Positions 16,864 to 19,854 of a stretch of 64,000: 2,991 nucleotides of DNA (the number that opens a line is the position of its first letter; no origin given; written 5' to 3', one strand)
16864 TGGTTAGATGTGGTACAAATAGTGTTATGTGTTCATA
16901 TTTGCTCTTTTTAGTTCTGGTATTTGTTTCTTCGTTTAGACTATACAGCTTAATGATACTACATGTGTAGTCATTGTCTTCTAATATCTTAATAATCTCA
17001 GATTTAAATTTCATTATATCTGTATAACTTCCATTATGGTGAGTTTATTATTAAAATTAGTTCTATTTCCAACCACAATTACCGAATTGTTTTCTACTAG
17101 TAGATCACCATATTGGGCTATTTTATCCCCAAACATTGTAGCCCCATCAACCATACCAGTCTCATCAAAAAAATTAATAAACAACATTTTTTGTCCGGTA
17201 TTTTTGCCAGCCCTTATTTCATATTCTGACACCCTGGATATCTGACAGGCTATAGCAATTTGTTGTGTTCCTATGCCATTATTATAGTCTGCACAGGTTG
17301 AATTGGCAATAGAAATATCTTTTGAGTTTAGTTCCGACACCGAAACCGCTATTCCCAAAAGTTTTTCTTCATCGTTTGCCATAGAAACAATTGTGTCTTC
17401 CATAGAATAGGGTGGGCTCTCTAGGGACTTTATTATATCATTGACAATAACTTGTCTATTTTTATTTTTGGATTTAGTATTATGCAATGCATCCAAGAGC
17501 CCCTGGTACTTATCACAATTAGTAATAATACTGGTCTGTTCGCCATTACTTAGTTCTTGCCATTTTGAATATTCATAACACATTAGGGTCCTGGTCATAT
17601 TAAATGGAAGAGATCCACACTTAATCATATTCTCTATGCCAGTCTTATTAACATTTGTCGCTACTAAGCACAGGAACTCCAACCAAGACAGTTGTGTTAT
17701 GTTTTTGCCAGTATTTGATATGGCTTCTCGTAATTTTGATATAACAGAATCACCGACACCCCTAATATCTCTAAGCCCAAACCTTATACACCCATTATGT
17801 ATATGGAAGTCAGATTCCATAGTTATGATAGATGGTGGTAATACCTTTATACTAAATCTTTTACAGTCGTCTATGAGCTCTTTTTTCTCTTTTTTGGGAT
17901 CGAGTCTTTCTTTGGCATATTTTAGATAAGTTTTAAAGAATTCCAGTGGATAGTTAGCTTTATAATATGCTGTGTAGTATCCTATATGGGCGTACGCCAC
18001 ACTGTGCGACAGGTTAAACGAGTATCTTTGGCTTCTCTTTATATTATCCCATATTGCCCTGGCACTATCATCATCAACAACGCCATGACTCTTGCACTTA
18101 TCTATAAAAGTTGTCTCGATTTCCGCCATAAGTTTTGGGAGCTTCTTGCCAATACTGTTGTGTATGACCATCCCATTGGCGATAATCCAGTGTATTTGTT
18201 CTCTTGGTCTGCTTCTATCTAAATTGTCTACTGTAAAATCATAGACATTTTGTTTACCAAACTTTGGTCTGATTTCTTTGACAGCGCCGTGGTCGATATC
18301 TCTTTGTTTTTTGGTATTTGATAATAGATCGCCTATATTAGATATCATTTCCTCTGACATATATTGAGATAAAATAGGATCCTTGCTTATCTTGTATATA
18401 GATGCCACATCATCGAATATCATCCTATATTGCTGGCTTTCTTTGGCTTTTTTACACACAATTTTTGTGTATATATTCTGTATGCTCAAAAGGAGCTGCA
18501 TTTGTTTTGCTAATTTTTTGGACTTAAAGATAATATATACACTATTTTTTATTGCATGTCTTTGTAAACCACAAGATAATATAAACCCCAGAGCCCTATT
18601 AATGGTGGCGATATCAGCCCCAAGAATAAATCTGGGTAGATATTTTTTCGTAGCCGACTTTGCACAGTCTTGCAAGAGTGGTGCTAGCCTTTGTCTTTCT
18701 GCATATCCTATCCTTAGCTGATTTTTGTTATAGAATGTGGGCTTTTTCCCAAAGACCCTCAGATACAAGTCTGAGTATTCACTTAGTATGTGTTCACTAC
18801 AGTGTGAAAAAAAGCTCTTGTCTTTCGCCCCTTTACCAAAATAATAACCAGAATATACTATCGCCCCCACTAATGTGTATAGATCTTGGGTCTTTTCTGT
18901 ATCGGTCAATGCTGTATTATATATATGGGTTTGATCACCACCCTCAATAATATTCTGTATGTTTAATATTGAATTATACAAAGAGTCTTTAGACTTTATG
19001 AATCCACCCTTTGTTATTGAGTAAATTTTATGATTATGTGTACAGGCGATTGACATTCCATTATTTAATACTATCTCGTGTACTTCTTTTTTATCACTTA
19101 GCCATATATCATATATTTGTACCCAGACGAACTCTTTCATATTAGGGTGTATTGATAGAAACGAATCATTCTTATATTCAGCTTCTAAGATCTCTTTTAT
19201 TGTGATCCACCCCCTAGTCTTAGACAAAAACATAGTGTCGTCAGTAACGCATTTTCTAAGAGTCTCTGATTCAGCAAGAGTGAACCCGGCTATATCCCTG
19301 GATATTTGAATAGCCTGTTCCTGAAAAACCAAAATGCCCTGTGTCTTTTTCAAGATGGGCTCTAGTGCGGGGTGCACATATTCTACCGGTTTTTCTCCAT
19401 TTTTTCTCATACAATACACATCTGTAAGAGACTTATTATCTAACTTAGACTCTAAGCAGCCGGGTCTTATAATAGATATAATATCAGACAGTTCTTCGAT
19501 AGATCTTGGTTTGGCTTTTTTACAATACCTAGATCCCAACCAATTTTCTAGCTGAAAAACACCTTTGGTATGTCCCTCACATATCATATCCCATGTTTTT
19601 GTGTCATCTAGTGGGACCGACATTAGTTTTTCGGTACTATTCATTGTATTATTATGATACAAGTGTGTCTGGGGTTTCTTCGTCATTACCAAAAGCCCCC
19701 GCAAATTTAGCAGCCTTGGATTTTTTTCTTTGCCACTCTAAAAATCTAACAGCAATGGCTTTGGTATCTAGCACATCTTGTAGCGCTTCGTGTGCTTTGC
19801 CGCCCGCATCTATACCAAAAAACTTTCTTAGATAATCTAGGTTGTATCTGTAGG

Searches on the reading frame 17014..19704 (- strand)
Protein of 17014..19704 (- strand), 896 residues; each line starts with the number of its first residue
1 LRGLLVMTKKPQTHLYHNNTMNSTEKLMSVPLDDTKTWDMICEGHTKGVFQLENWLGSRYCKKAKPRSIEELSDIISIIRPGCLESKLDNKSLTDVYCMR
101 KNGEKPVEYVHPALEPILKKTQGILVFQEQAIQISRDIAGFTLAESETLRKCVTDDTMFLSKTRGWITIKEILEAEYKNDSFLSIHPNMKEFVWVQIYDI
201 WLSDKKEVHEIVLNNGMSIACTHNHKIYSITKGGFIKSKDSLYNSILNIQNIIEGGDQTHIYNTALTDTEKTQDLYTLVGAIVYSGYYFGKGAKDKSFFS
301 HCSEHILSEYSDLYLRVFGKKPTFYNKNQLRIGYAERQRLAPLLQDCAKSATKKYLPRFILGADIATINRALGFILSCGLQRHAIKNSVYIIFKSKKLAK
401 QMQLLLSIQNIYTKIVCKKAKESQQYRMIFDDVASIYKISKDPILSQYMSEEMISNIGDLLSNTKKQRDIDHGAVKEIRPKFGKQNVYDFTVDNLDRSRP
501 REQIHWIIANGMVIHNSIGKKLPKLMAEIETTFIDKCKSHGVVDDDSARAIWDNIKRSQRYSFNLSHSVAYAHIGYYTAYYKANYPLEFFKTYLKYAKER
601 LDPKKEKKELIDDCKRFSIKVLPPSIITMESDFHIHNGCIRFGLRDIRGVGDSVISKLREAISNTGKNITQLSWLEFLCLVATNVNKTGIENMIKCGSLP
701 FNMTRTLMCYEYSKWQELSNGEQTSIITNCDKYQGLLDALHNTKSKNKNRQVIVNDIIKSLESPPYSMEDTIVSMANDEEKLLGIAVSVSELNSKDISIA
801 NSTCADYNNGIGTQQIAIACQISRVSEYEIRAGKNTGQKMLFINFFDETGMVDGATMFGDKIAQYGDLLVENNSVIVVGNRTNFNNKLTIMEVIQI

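Call 11: search_protein_families(library=phrogs, proteins=[window:17014-19704:-], max_evalue=0.001)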
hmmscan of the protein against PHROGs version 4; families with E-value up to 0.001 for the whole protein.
window:17014-19704:- (896 aa): 6 families
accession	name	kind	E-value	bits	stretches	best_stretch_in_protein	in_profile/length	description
phrog_405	-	DNA, RNA and nucleotide metabolism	2.9e-91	307.9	2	516-882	742-1074/1190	DNA polymerase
phrog_11165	-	DNA, RNA and nucleotide metabolism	9.5e-50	170.4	2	524-660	437-573/782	DNA polymerase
phrog_12219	-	DNA, RNA and nucleotide metabolism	2.5e-39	136.2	2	516-716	333-537/823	DNA polymerase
phrog_21652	-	DNA, RNA and nucleotide metabolism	4.7e-15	56.1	1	29-156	273-412/476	DNA polymerase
phrog_4335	-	unknown function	6.8e-13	49.6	1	543-637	13-103/421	-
phrog_11778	-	DNA, RNA and nucleotide metabolism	2.2e-06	28.2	1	32-84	94-145/197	DNA polymerase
